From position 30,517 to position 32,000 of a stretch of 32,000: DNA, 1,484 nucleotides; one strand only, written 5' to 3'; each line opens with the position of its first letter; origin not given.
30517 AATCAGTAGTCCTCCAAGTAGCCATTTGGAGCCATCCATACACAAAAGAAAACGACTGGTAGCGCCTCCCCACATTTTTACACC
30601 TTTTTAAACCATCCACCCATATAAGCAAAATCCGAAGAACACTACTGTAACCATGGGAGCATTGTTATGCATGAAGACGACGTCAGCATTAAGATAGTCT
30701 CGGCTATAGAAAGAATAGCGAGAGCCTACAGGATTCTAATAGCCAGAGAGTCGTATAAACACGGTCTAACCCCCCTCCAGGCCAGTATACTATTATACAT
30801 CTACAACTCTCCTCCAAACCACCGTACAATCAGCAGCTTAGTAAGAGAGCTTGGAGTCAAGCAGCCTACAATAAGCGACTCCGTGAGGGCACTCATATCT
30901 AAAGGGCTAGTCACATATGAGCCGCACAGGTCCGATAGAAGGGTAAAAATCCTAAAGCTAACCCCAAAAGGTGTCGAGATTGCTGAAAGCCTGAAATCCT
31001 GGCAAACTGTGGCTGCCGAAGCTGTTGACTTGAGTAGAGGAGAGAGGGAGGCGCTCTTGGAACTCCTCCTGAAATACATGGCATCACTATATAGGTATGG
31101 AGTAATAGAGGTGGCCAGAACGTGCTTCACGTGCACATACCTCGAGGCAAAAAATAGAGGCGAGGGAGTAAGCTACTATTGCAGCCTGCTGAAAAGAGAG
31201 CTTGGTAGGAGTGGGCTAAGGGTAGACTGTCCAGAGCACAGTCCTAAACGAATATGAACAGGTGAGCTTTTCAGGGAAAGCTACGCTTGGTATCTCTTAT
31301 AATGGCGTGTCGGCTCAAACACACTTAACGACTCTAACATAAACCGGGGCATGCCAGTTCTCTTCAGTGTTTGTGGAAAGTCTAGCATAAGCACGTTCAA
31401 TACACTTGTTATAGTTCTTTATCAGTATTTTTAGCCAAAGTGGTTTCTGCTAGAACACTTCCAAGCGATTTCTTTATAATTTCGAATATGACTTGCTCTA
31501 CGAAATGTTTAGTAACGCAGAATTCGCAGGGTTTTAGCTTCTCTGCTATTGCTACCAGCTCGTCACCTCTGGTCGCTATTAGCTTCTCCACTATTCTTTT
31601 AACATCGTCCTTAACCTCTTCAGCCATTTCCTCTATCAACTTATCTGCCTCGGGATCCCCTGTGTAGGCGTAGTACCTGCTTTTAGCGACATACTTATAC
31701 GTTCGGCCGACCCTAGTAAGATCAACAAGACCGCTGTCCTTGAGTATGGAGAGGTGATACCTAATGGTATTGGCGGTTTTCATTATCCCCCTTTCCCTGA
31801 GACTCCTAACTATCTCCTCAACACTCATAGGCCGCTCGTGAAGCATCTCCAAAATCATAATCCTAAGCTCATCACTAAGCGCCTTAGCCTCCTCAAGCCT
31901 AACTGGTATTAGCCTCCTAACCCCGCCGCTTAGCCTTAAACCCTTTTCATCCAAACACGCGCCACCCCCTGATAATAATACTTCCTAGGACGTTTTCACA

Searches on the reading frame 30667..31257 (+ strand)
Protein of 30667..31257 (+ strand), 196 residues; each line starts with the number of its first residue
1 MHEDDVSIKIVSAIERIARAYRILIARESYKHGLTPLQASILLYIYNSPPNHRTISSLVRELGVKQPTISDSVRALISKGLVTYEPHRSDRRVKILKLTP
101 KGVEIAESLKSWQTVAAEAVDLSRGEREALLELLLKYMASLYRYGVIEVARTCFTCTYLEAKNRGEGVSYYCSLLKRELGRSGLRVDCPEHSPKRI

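Call 87: search_protein_families(library=pfam, max_evalue=0.01, proteins=[window:30667-31257:+])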
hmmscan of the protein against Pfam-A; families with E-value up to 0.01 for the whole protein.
window:30667-31257:+ (196 aa): 12 families
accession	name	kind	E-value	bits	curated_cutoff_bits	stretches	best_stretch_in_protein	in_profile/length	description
PF12802.13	MarR_2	-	7.1e-15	55.4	27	1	32-92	1-60/61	MarR family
PF01047.28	MarR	-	4.7e-09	36.4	24.6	1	34-93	1-58/59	MarR family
PF13463.12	HTH_27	-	7.6e-08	33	22.2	1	34-102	1-68/68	Winged helix DNA-binding domain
PF01978.25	TrmB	-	9.4e-06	25.8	25.6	1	31-88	3-58/68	Sugar-specific transcriptional regulator TrmB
PF01022.26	HTH_5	-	1.1e-05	25.6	22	1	51-84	14-47/47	Bacterial regulatory protein, arsR family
PF07381.18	EarA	-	1.7e-05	25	22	1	40-108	13-89/90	EarA-like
PF22381.2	Staph_reg_Sar_Rot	-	6.8e-05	23.3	27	1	31-107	9-83/85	Transcriptional regulator SarA/Rot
PF01325.25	Fe_dep_repress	-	0.00033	21.2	26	1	57-88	27-58/60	Iron dependent repressor, N-terminal DNA binding domain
PF13730.12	HTH_36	-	0.001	19.2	25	1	33-82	2-55/55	Helix-turn-helix domain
PF00392.27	GntR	-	0.0081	16.2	27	0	55-88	27-60/64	Bacterial regulatory proteins, gntR family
PF12840.13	HTH_20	-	0.0088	16.4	27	0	36-84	4-50/51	Helix-turn-helix domain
PF13412.12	HTH_24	-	0.0094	16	21.9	0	54-83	19-48/48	Winged helix-turn-helix DNA-binding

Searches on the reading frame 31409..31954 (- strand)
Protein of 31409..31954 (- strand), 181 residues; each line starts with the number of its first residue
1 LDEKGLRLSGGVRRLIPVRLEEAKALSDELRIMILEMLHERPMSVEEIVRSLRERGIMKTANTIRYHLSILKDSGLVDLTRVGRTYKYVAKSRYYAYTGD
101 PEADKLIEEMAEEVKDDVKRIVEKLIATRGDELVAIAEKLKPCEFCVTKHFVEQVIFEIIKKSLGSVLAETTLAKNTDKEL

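Call 87: search_protein_families(library=pfam, max_evalue=0.01, proteins=[window:31409-31954:-])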
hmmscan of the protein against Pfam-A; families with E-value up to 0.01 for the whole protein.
window:31409-31954:- (181 aa): 6 families
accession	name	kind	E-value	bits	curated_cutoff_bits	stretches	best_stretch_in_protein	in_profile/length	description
PF12840.13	HTH_20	-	6.7e-10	39.2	27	1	26-79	1-50/51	Helix-turn-helix domain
PF01022.26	HTH_5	-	5.8e-08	32.9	22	1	28-78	1-46/47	Bacterial regulatory protein, arsR family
PF08461.16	HTH_12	-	3.4e-07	30.5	21.4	1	32-78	1-49/66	Ribonuclease R winged-helix domain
PF03965.22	Penicillinase_R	-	4.3e-06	27.5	22.6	1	31-139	7-112/115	Penicillinase repressor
PF24038.1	DUF7347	-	0.0004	21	27.6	1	24-74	6-55/77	Domain of unknown function (DUF7347)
PF01475.25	FUR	-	0.0074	16.9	23.1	0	31-125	10-101/121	Ferric uptake regulator family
